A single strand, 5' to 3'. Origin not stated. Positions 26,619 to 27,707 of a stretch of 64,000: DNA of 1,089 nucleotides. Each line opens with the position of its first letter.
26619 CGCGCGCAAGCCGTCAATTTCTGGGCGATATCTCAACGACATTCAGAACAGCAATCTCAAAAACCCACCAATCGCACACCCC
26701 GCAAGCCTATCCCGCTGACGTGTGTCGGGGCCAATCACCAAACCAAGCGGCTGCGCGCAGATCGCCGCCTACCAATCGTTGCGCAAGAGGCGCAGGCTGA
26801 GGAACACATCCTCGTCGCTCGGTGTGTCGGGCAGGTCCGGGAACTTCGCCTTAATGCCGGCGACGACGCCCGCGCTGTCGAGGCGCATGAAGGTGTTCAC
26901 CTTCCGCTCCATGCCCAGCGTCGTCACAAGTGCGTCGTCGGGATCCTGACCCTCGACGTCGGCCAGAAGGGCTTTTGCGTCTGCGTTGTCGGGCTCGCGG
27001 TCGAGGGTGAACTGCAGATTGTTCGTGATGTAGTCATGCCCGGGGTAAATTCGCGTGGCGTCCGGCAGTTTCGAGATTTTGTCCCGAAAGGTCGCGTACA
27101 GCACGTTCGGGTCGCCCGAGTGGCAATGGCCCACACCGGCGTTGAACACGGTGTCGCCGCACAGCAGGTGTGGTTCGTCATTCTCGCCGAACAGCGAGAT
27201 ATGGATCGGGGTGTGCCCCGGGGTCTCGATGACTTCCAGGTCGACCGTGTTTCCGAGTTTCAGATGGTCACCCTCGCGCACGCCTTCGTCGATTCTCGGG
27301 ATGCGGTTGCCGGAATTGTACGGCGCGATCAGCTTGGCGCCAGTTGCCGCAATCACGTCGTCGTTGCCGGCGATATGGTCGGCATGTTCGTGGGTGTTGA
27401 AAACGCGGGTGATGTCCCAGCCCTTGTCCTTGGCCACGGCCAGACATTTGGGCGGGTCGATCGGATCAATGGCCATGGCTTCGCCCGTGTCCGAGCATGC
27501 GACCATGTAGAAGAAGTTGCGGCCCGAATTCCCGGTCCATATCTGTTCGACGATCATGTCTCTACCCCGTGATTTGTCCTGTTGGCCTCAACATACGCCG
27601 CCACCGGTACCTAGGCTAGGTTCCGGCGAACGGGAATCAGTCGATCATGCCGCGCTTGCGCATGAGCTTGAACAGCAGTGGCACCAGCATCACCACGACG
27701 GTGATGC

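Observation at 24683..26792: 2.07-kb low-GC insertion carrying an OafA-like acyltransferase, bracketed by ~45-bp imperfect direct repeats copied from the gloB 3' end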

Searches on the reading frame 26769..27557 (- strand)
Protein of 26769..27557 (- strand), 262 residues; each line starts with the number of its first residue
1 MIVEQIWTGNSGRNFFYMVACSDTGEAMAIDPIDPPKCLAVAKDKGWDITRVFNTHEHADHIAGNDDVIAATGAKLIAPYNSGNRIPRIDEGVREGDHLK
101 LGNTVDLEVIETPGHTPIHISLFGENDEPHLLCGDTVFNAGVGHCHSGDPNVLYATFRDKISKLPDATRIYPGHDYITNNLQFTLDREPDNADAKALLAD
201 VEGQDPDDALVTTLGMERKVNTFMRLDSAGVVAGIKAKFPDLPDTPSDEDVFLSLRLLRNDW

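Call 5: search_protein_families(library=pfam, proteins=[window:26769-27557:-])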
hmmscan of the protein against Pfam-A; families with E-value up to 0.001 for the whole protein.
window:26769-27557:- (262 aa): 3 families
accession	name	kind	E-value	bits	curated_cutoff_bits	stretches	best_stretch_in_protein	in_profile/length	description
PF00753.33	Lactamase_B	-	4.3e-17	63.1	22.7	1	34-174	33-196/196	Metallo-beta-lactamase superfamily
PF16123.11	HAGH_C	-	2.4e-13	50.7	25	1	175-262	1-83/83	Hydroxyacylglutathione hydrolase C-terminus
PF12706.13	Lactamase_B_2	-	0.00094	19.3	27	0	47-89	29-73/200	Beta-lactamase superfamily domain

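Call 6: find_related_loci(query=window:26769-27557:-, collection=genome_contigs, flank=6000)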
Query window:26769-27557:- (262 aa) in genome_contigs; peptide patterns used: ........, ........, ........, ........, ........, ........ (x = any residue, [..] = any of these).
300 stretches matched a pattern; 191 encode a relative of the query (tblastn E <= 1e-3); the best 80 are kept; 80 distinct loci.
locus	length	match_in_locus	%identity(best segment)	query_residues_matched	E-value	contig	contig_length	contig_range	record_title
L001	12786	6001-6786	94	1-262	1e-170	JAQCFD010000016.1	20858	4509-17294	MAG: Proteobacteria bacterium isolate casp40-mb.141 NODE_6106_length_20858_cov_0.060263, whole genome shotgun sequence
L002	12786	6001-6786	93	1-262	7e-169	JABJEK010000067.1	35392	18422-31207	MAG: Rhodospirillaceae bacterium isolate SI074_bin10 k141_1244885, whole genome shotgun sequence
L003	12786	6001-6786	88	1-262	8e-159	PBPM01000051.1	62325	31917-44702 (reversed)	MAG: Rhodospirillaceae bacterium isolate RS361 TaraRedSea_contig_22740, whole genome shotgun sequence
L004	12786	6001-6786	87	1-262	2e-158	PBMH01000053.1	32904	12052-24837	MAG: Alphaproteobacteria bacterium isolate SP218 MHASMcontig_1667713, whole genome shotgun sequence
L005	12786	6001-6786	87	1-262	2e-158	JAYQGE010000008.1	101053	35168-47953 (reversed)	MAG: Rhodospirillaceae bacterium isolate SD9007_COM_concoct_bins.tsv.127_sub NODE_77_length_101053_cov_16.077239, whole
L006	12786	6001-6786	85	1-262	7e-158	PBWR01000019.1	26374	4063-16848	MAG: Alphaproteobacteria bacterium isolate RS797 TaraRedSea_contig_30038, whole genome shotgun sequence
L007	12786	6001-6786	85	1-262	2e-155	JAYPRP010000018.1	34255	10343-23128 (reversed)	MAG: Rhodospirillaceae bacterium isolate SD3107_S37.maxbin.038_sub NODE_204_length_34255_cov_7.43113, whole genome shotg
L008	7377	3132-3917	84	1-262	2e-152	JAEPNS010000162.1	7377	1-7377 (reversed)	MAG: Alphaproteobacteria bacterium isolate HXMU1420-4 NODE_162_length_7377_cov_3.285616, whole genome shotgun sequence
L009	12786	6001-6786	84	1-262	4e-152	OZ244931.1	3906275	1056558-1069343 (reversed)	MAG: Alphaproteobacteria bacterium isolate 81e4cf52-faa7-4468-87d0-1594d19733c2 genome assembly, chromosome: 1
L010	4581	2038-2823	83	1-262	3e-153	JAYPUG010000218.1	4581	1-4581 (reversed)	MAG: Rhodospirillaceae bacterium isolate 139589_S190_metabat_bins_2.tsv.187 NODE_17786_length_4581_cov_5.284357, whole g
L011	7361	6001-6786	81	1-262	3e-147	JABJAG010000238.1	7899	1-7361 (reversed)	MAG: Alphaproteobacteria bacterium isolate SI073_bin183 k141_2768710, whole genome shotgun sequence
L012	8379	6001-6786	81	1-262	6e-145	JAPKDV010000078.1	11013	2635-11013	MAG: Alphaproteobacteria bacterium isolate ANT-99 NODE_5669_length_11013_cov_7.182150, whole genome shotgun sequence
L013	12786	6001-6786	78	1-262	7e-142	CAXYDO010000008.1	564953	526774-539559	MAG: uncultured Alphaproteobacteria bacterium isolate FRAM_RAS_F4_11_2016-MAG_9 genome assembly, contig: FRAM_RAS_F4_11_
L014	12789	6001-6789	76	1-262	2e-140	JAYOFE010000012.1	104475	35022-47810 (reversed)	MAG: Alphaproteobacteria bacterium isolate 139551_S153_metabat_bins_sspec.tsv.071 NODE_116_length_104475_cov_51.173511,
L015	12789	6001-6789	75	1-262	2e-137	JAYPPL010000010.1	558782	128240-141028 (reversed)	MAG: Alphaproteobacteria bacterium isolate SD3109_NP_metabat_bins_2.tsv.138 contig_9797_pilon, whole genome shotgun sequ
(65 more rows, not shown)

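Call 28: find_encoding_contigs(protein=window:26769-27557:-, flank=4000, max_places=6)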
Protein window:26769-27557:- (262 aa): no gene with exactly this product is on record in the collection.

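Call 29: find_homologous_proteins(query=window:26769-27557:-, max_evalue=1e-100)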
Query window:26769-27557:- (262 aa): 1516 proteins with E <= 1e-100 among 8000 candidates; the best 120 are listed.
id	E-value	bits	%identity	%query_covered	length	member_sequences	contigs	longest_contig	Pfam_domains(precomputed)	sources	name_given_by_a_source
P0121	2.1e-167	573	92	100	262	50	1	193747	PF16123.12,PF00753.34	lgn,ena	-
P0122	3.9e-160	549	89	100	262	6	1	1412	PF16123.12,PF00753.34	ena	-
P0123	4.4e-158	543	87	100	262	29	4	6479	PF16123.12,PF00753.34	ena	-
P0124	4.1e-156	536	87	100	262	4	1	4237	PF16123.12,PF00753.34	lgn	-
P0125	4.5e-156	536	85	100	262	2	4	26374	PF16123.12,PF00753.34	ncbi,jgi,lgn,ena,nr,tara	ncbi:MAG: hydroxyacylglutathione hydrolase [Alphaproteobacteria bacterium]|nr:hydroxyacylglutathione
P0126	3.1e-151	520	84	100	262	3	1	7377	PF16123.12,PF00753.34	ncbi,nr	ncbi:MAG: MBL fold metallo-hydrolase [Alphaproteobacteria bacterium]|nr:MBL fold metallo-hydrolase [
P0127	7.8e-150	516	82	100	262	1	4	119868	PF16123.12,PF00753.34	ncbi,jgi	jgi:hydroxyacylglutathione hydrolase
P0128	2.8e-144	497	81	100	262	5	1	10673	PF16123.12,PF00753.34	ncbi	-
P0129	2.8e-143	494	80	100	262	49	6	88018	PF16123.12,PF00753.34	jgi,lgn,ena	-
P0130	1.5e-142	492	81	100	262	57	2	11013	PF16123.12,PF00753.34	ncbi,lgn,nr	ncbi:MAG: hydroxyacylglutathione hydrolase [Alphaproteobacteria bacterium]|nr:hydroxyacylglutathione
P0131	3.8e-142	491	81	100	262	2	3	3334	PF16123.12,PF00753.34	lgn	-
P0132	2.8e-134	465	75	100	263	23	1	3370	PF16123.12,PF00753.34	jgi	-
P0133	6.6e-133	460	74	100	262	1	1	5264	PF16123.12,PF00753.34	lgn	-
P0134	9.4e-131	453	72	100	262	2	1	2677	PF16123.12,PF00753.34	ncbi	-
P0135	1.6e-129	449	71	100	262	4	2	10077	PF16123.12,PF00753.34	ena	-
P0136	1.1e-128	446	71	100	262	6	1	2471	PF16123.12,PF00753.34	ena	-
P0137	3.1e-127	442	74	100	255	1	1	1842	PF16123.12,PF00753.34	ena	-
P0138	3.0e-126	438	70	100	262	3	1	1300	PF16123.12,PF00753.34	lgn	-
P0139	8.8e-125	434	69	100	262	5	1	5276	PF16123.12,PF00753.34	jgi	jgi:hydroxyacylglutathione hydrolase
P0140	2.9e-123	429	68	100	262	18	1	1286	PF16123.12,PF00753.34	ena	-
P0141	2.5e-122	426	68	100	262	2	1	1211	PF16123.12,PF00753.34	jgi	jgi:hydroxyacylglutathione hydrolase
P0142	4.4e-122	425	68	100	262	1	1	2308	PF16123.12,PF00753.34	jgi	-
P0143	1.0e-121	423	68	100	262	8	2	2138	PF16123.12,PF00753.34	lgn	-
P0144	1.4e-121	423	68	100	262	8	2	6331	PF16123.12,PF00753.34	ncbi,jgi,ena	jgi:hydroxyacylglutathione hydrolase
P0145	3.1e-121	422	67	100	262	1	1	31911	PF16123.12,PF00753.34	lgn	-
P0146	5.3e-121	421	67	100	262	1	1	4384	PF16123.12,PF00753.34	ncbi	-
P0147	8.3e-121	421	66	100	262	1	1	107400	PF16123.12,PF00753.34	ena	-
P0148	1.3e-120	420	66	100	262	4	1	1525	PF16123.12,PF00753.34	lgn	-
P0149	5.5e-120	418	66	100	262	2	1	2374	PF16123.12,PF00753.34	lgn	-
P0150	8.9e-120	417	66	100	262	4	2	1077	PF16123.12,PF00753.34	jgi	jgi:hydroxyacylglutathione hydrolase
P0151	1.6e-119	416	66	100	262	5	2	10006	PF16123.12,PF00753.34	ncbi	-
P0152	2.0e-119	416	66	100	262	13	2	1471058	PF16123.12,PF00753.34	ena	-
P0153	2.4e-118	412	66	100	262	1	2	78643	PF16123.12,PF00753.34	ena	-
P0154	3.2e-118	412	67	100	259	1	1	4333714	PF16123.12,PF00753.34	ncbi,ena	-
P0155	1.0e-117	410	65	100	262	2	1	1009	PF16123.12,PF00753.34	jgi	jgi:hydroxyacylglutathione hydrolase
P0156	4.6e-117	408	65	100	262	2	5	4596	PF16123.12,PF00753.34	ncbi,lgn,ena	-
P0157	4.4e-116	405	64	100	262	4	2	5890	PF16123.12,PF00753.34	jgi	jgi:hydroxyacylglutathione hydrolase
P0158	2.7e-114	399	64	100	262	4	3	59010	PF16123.12,PF00753.34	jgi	jgi:hydroxyacylglutathione hydrolase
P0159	3.9e-114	399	65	100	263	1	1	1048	PF16123.12,PF00753.34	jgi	-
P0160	7.5e-111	388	62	100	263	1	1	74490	PF16123.12,PF00753.34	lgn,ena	-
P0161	8.4e-111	388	63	100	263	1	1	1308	PF16123.12,PF00753.34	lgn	-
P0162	8.4e-111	388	63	100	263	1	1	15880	PF16123.12,PF00753.34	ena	-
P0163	2.0e-110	387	63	100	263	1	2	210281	PF16123.12,PF00753.34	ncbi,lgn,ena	ncbi:MAG: hydroxyacylglutathione hydrolase [Kiloniellaceae bacterium]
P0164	2.1e-110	386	62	100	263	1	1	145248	PF16123.12,PF00753.34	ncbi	-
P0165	2.1e-110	386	63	100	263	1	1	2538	PF16123.12,PF00753.34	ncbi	-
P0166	4.2e-110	385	61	100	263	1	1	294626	PF16123.12,PF00753.34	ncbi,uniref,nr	ncbi:hydroxyacylglutathione hydrolase [Pelagibius litoralis]|uniref:Hydroxyacylglutathione hydrolase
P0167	5.1e-110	385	62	100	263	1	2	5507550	PF16123.12,PF00753.34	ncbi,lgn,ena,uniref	ncbi:hydroxyacylglutathione hydrolase [Pelagibius sp.]|uniref:hydroxyacylglutathione hydrolase n=1 T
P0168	6.2e-110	385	63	100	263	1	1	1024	PF16123.12,PF00753.34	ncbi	-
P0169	1.3e-109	384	63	100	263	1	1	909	PF16123.12,PF00753.34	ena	-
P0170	1.4e-109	384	62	100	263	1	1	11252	PF16123.12,PF00753.34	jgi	jgi:hydroxyacylglutathione hydrolase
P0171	1.6e-109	384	61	100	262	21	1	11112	PF16123.12,PF00753.34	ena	-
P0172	1.9e-109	383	62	100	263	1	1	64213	PF16123.12,PF00753.34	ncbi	-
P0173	1.9e-109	383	62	100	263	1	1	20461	PF16123.12,PF00753.34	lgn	-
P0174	2.4e-109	383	62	100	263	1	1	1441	PF16123.12,PF00753.34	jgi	-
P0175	3.7e-109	382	63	100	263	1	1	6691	PF16123.12,PF00753.34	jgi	jgi:hydroxyacylglutathione hydrolase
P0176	4.9e-109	382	61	100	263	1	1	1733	PF16123.12,PF00753.34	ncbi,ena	-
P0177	5.1e-109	382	61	100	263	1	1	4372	PF16123.12,PF00753.34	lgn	-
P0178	6.7e-109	381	62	100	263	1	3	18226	PF16123.12,PF00753.34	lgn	-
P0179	6.7e-109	381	62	100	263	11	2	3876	PF16123.12,PF00753.34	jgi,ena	-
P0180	1.0e-108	381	63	100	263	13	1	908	PF16123.12,PF00753.34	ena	-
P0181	1.0e-108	381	62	100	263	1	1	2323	PF16123.12,PF00753.34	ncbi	-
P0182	1.6e-108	380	62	100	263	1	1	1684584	PF16123.12,PF00753.34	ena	-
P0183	1.8e-108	380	61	100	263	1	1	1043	PF16123.12,PF00753.34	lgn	-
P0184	3.6e-108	379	61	100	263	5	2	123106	PF16123.12,PF00753.34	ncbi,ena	-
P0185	4.5e-108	379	62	100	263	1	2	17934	PF16123.12,PF00753.34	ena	-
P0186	4.7e-108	379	62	100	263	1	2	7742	PF16123.12,PF00753.34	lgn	-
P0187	4.7e-108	379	63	100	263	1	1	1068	PF16123.12,PF00753.34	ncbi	-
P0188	4.9e-108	379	61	100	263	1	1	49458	PF16123.12,PF00753.34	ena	-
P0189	5.1e-108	379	85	72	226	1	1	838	PF00753.34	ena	-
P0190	6.2e-108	378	62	100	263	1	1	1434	PF16123.12,PF00753.34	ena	-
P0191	6.5e-108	378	62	100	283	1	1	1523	PF16123.12,PF00753.34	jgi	jgi:hydroxyacylglutathione hydrolase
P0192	1.1e-107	378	61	100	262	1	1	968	PF16123.12,PF00753.34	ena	-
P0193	1.2e-107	377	61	100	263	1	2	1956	PF16123.12,PF00753.34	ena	-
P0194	1.3e-107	377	60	100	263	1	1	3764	PF16123.12,PF00753.34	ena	-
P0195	1.3e-107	377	63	100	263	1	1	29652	PF16123.12,PF00753.34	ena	-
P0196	1.3e-107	377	62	100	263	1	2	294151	PF16123.12,PF00753.34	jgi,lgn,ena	-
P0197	1.5e-107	377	61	100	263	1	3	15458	PF16123.12,PF00753.34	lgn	-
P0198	1.6e-107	377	60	100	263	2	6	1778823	PF16123.12,PF00753.34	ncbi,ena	-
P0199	1.6e-107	377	61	100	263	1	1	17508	PF16123.12,PF00753.34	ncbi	-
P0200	1.7e-107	377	62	100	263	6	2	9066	PF16123.12,PF00753.34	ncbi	ncbi:MAG: hydroxyacylglutathione hydrolase [Kiloniellales bacterium]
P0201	2.0e-107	377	61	100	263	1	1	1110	PF16123.12,PF00753.34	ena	-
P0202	2.1e-107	377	61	100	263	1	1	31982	PF16123.12,PF00753.34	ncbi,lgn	-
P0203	2.2e-107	377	61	100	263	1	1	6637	PF16123.12,PF00753.34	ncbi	ncbi:MAG TPA: hydroxyacylglutathione hydrolase [Gammaproteobacteria bacterium]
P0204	2.4e-107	376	60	100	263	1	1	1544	PF16123.12,PF00753.34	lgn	-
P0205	2.4e-107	376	62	100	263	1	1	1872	PF16123.12,PF00753.34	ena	-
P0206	2.6e-107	376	60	100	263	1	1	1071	PF16123.12,PF00753.34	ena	-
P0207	2.6e-107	376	62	100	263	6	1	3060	PF16123.12,PF00753.34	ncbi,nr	ncbi:MAG: hydroxyacylglutathione hydrolase [Proteobacteria bacterium]|nr:hydroxyacylglutathione hydr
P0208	2.8e-107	376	61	100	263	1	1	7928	PF16123.12,PF00753.34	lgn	-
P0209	2.8e-107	376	60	100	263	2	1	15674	PF16123.12,PF00753.34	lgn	-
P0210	3.5e-107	376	61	100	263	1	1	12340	PF16123.12,PF00753.34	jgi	-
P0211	4.3e-107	376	61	100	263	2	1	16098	PF16123.12,PF00753.34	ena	-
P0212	4.5e-107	375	61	100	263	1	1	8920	PF16123.12,PF00753.34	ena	-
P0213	4.6e-107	375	60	100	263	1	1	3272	PF16123.12,PF00753.34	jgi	jgi:hydroxyacylglutathione hydrolase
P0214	4.7e-107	375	60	100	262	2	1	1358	PF16123.12,PF00753.34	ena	-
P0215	4.8e-107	375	62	100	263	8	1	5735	PF16123.12,PF00753.34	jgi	jgi:hydroxyacylglutathione hydrolase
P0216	5.0e-107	375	62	100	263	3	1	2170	PF16123.12,PF00753.34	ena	-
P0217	5.1e-107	375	62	100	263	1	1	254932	PF16123.12,PF00753.34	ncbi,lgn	ncbi:MAG: hydroxyacylglutathione hydrolase C-terminal domain-containing protein [Pseudomonadota bact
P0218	5.3e-107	375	60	100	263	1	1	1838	PF16123.12,PF00753.34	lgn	-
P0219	5.9e-107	375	62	100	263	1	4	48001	PF16123.12,PF00753.34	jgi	jgi:hydroxyacylglutathione hydrolase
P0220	6.5e-107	375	62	100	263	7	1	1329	PF16123.12,PF00753.34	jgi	jgi:hydroxyacylglutathione hydrolase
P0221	6.5e-107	375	62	100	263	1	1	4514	PF16123.12,PF00753.34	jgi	jgi:hydroxyacylglutathione hydrolase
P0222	7.0e-107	375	62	100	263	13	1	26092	PF16123.12,PF00753.34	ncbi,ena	-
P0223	7.1e-107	375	60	100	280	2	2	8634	PF16123.12,PF00753.34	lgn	-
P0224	8.9e-107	375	61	100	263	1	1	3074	PF16123.12,PF00753.34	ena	-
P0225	9.8e-107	374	62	100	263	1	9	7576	PF16123.12,PF00753.34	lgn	-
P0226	1.0e-106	374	62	100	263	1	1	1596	PF16123.12,PF00753.34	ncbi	-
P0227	1.0e-106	374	62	100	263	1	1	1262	PF16123.12,PF00753.34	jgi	-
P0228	1.0e-106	374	61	100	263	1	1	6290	PF16123.12,PF00753.34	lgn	-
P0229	1.0e-106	374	62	100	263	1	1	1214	PF16123.12,PF00753.34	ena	-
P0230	1.0e-106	374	61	100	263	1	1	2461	PF16123.12,PF00753.34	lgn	-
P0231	1.0e-106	374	62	100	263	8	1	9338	PF16123.12,PF00753.34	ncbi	-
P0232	1.2e-106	374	60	100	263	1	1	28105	PF16123.12,PF00753.34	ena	-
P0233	1.3e-106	374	61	100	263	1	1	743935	PF16123.12,PF00753.34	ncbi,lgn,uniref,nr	ncbi:hydroxyacylglutathione hydrolase [Oceanibacterium hippocampi]|uniref:Hydroxyacylglutathione hyd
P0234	1.4e-106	374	62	100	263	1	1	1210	PF16123.12,PF00753.34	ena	-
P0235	1.4e-106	374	60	100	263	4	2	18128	PF16123.12,PF00753.34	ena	-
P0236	1.6e-106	374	62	100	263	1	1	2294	PF16123.12,PF00753.34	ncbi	-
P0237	1.8e-106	374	61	100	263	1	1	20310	PF16123.12,PF00753.34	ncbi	-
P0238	2.0e-106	373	62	100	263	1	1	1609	PF16123.12,PF00753.34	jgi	-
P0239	2.0e-106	373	61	100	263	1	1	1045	PF16123.12,PF00753.34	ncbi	-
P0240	2.2e-106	373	61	100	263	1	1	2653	PF16123.12,PF00753.34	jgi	-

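Call 30: find_encoding_contigs(protein=P0124, flank=5000, max_places=4)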
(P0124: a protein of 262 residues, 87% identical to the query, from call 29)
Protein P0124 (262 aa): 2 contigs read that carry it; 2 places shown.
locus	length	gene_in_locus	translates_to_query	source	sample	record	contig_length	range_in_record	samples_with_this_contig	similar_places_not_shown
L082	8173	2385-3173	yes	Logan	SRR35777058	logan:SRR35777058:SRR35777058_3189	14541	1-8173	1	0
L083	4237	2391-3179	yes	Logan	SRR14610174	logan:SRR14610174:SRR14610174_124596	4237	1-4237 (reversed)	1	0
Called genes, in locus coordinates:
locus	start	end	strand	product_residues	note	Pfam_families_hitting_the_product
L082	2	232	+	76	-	?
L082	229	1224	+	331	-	PF24827:AstE_AspA_cat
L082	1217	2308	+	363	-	PF05145:AbrB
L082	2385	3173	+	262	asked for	PF00753:Lactamase_B, PF16123:HAGH_C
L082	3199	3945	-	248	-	PF01925:TauE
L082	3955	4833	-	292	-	PF00561:Abhydrolase_1, PF12697:Abhydrolase_6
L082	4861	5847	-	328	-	PF08240:ADH_N, PF00107:ADH_zinc_N, PF13602:ADH_zinc_N_2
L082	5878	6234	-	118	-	PF00903:Glyoxalase, PF18029:Glyoxalase_6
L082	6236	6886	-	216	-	PF06080:DUF938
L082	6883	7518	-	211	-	PF04752:ChaC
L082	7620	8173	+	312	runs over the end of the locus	PF02826:2-Hacid_dh_C (weak), PF03446:NAD_binding_2, PF14833:NAD_binding_11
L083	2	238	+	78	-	?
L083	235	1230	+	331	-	PF24827:AstE_AspA_cat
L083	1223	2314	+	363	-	PF05145:AbrB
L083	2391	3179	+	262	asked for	PF00753:Lactamase_B, PF16123:HAGH_C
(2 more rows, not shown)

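Call 31: find_encoding_contigs(protein=P0121, flank=5000, max_places=4)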
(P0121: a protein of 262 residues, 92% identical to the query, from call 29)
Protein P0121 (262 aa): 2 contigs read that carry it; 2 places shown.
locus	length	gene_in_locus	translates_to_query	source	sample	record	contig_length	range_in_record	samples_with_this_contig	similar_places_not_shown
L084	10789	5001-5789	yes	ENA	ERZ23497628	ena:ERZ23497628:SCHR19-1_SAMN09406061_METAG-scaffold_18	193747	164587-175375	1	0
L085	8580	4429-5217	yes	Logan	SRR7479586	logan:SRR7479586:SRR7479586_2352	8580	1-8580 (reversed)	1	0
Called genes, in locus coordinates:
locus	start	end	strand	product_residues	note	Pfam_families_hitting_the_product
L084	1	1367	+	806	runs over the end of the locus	PF24521:Ank_KRIT1 (faint), PF08238:Sel1 (faint), PF00023:Ank (faint), PF12796:Ank_2, PF13637:Ank_4, PF12796:Ank_2, PF13637:Ank_4 (weak), PF13857:Ank_5, +1 more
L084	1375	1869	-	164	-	-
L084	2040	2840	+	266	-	PF01513:NAD_kinase, PF20143:NAD_kinase_C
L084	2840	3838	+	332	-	PF24827:AstE_AspA_cat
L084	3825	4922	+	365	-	PF05145:AbrB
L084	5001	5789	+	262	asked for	PF00753:Lactamase_B, PF16123:HAGH_C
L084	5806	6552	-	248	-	PF01925:TauE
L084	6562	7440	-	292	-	PF00561:Abhydrolase_1, PF12697:Abhydrolase_6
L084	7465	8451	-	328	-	PF08240:ADH_N, PF00107:ADH_zinc_N, PF13602:ADH_zinc_N_2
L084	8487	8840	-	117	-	PF00903:Glyoxalase, PF18029:Glyoxalase_6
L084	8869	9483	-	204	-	PF06080:DUF938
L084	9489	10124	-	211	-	PF04752:ChaC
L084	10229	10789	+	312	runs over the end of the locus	PF02826:2-Hacid_dh_C (weak), PF03446:NAD_binding_2, PF14833:NAD_binding_11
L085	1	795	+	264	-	?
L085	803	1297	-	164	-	-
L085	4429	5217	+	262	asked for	PF00753:Lactamase_B, PF16123:HAGH_C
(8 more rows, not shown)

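Call 32: find_encoding_contigs(protein=P0123, flank=5000, max_places=6)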
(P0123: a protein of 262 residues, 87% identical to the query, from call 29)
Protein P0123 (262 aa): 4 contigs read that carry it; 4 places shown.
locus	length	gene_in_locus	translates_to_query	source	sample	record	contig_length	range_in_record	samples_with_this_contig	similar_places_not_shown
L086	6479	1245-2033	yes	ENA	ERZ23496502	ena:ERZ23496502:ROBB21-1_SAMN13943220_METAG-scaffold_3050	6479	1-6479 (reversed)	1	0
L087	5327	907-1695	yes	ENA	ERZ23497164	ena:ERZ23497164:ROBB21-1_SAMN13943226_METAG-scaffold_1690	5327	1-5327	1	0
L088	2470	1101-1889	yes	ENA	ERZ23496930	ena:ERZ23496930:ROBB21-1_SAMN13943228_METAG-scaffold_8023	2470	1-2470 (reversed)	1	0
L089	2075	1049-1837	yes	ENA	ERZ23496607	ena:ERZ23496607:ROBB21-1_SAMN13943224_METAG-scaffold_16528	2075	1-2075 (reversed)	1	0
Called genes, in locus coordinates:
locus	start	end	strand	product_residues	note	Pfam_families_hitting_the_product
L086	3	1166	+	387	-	?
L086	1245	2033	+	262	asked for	PF00753:Lactamase_B, PF16123:HAGH_C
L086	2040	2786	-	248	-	PF01925:TauE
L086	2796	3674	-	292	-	PF00561:Abhydrolase_1, PF12697:Abhydrolase_6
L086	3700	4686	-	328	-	PF08240:ADH_N, PF00107:ADH_zinc_N, PF13602:ADH_zinc_N_2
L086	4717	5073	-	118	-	PF00903:Glyoxalase, PF18029:Glyoxalase_6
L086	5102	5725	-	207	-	PF06080:DUF938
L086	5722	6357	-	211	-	PF04752:ChaC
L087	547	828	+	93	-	-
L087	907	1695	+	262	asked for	PF00753:Lactamase_B, PF16123:HAGH_C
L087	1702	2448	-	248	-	PF01925:TauE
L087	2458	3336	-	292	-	PF00561:Abhydrolase_1, PF12697:Abhydrolase_6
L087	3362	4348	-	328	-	PF08240:ADH_N, PF00107:ADH_zinc_N, PF13602:ADH_zinc_N_2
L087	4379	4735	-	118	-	PF00903:Glyoxalase, PF18029:Glyoxalase_6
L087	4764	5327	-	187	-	?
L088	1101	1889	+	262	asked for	PF00753:Lactamase_B, PF16123:HAGH_C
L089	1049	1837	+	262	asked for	PF00753:Lactamase_B, PF16123:HAGH_C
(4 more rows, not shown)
